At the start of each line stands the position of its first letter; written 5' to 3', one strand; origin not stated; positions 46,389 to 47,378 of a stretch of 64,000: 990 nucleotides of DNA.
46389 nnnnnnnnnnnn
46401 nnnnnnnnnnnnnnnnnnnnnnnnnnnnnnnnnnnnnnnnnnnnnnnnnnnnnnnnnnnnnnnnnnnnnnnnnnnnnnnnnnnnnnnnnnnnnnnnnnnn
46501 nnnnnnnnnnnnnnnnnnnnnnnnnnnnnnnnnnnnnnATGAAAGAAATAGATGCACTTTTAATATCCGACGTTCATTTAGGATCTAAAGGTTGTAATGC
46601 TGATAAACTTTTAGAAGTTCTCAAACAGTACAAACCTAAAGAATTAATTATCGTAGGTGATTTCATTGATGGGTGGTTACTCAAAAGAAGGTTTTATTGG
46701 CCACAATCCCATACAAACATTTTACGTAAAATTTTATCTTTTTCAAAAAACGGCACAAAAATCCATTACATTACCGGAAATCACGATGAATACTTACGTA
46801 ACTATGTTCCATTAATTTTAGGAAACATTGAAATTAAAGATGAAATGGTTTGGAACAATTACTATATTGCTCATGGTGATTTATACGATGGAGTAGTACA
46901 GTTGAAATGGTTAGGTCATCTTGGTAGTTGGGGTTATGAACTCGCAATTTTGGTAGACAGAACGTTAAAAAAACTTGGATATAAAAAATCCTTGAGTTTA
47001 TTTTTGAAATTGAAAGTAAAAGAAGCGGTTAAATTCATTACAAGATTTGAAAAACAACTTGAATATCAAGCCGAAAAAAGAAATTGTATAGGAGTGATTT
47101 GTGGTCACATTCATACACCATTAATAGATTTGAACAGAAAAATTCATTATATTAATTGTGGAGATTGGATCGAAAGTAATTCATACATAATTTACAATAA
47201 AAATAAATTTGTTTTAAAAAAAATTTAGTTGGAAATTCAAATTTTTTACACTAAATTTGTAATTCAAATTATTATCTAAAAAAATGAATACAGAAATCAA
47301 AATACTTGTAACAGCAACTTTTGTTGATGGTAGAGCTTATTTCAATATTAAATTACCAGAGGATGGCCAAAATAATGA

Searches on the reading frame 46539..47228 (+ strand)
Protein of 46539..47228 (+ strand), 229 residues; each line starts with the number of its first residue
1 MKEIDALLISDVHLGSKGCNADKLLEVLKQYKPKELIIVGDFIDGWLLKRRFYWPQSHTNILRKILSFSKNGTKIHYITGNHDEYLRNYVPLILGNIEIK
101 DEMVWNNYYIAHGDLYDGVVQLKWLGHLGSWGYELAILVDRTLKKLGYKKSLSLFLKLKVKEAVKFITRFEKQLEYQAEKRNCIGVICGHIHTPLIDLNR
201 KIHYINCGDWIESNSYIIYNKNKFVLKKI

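Call 28: search_protein_families(library=phrogs, proteins=[window:46539-47228:+], max_evalue=0.001)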
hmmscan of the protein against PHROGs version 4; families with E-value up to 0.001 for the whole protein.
window:46539-47228:+ (229 aa): 4 families
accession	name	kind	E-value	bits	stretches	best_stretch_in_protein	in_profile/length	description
phrog_7339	-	DNA, RNA and nucleotide metabolism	6.3e-09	36.5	1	2-201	28-202/263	DNA repair exonuclease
phrog_1649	-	other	5e-08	33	1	7-89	39-110/308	metallo-phosphoesterase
phrog_100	-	DNA, RNA and nucleotide metabolism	0.00048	19.6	0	6-88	31-120/989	SbcD-like subunit of palindrome specific endonuclease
phrog_221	-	other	0.00094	19.5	0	6-45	114-154/367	metallo-phosphoesterase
